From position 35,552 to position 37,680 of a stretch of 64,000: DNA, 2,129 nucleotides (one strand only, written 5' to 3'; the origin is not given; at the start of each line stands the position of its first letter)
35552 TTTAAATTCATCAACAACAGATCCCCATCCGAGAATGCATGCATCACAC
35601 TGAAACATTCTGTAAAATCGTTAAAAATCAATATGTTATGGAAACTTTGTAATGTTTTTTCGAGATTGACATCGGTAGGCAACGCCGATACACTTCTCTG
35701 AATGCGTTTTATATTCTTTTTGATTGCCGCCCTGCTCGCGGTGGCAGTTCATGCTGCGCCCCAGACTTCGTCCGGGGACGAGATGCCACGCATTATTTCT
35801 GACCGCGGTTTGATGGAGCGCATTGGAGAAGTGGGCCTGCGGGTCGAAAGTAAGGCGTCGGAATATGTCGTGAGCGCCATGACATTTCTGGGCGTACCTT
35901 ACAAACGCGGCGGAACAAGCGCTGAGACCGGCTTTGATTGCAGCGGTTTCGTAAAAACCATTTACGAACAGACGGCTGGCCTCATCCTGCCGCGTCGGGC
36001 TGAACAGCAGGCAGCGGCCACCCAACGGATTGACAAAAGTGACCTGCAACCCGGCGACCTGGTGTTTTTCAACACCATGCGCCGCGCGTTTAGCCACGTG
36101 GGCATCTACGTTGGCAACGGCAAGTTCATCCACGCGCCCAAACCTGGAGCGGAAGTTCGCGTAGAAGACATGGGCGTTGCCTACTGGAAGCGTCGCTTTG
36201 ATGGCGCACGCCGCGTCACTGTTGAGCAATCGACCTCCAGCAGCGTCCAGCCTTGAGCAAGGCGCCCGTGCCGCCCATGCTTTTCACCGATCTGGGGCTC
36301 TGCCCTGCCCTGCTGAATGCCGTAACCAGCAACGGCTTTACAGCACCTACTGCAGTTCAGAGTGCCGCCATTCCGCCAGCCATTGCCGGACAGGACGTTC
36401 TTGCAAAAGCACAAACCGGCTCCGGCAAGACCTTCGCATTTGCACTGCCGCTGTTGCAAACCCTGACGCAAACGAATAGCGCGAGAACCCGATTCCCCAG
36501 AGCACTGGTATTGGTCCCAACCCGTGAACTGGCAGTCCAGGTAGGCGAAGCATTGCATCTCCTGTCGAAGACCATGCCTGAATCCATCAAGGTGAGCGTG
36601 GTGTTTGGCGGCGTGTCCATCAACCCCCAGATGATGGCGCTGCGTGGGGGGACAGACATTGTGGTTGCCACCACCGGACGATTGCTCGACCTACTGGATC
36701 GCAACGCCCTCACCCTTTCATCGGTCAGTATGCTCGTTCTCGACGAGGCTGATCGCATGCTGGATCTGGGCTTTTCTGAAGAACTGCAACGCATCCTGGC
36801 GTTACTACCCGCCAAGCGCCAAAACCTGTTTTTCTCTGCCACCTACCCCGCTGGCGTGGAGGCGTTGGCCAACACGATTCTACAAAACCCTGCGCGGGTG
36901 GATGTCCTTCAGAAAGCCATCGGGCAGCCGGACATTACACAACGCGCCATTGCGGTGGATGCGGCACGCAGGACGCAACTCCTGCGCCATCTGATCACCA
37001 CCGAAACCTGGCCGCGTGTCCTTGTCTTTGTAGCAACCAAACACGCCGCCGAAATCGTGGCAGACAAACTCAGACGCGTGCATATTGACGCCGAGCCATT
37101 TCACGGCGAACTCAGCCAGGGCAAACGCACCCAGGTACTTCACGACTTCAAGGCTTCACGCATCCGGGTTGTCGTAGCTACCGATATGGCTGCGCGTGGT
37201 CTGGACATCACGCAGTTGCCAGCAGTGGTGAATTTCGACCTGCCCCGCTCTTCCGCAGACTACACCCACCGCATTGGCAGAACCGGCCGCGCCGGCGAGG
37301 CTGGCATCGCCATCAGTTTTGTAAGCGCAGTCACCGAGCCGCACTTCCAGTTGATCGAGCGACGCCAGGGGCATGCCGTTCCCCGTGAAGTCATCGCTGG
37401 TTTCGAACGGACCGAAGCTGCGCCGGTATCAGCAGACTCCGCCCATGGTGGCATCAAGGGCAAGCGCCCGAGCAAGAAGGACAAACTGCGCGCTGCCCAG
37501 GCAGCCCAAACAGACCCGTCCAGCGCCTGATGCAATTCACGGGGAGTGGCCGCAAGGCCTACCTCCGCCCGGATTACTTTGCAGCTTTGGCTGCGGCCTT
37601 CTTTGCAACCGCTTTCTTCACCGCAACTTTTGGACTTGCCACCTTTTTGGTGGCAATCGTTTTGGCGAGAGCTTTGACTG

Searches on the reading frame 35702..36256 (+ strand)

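Call 67: search_protein_families(library=pfam, proteins=[window:35702-36256:+], max_evalue=0.0001)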
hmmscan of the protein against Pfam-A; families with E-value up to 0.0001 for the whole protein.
window:35702-36256:+ (184 aa): 2 families
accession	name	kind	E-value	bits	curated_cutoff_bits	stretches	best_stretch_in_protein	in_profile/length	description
PF00877.26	NLPC_P60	-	1.7e-31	108.8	23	1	64-171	1-105/105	NlpC/P60 family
PF04970.19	LRAT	-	9.1e-05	23.2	24.3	0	115-155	3-41/120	Lecithin retinol acyltransferase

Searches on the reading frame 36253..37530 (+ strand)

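Call 3: search_protein_families(library=pfam, proteins=[window:36253-37530:+], max_evalue=0.01)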
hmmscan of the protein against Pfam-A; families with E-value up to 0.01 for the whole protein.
window:36253-37530:+ (425 aa): 4 families
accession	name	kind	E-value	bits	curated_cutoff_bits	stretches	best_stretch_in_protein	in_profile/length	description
PF00270.35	DEAD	-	7.5e-47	159.6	26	1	33-203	1-165/167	DEAD/DEAH box helicase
PF00271.37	Helicase_C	-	6.3e-30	104.1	23.5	1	242-348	4-110/110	Helicase conserved C-terminal domain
PF04851.21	ResIII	-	2.8e-08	34.3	22.5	1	48-198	25-162/164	Type III restriction enzyme, res subunit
PF13401.12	AAA_22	-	0.0015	19.3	27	1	53-190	12-114/130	AAA domain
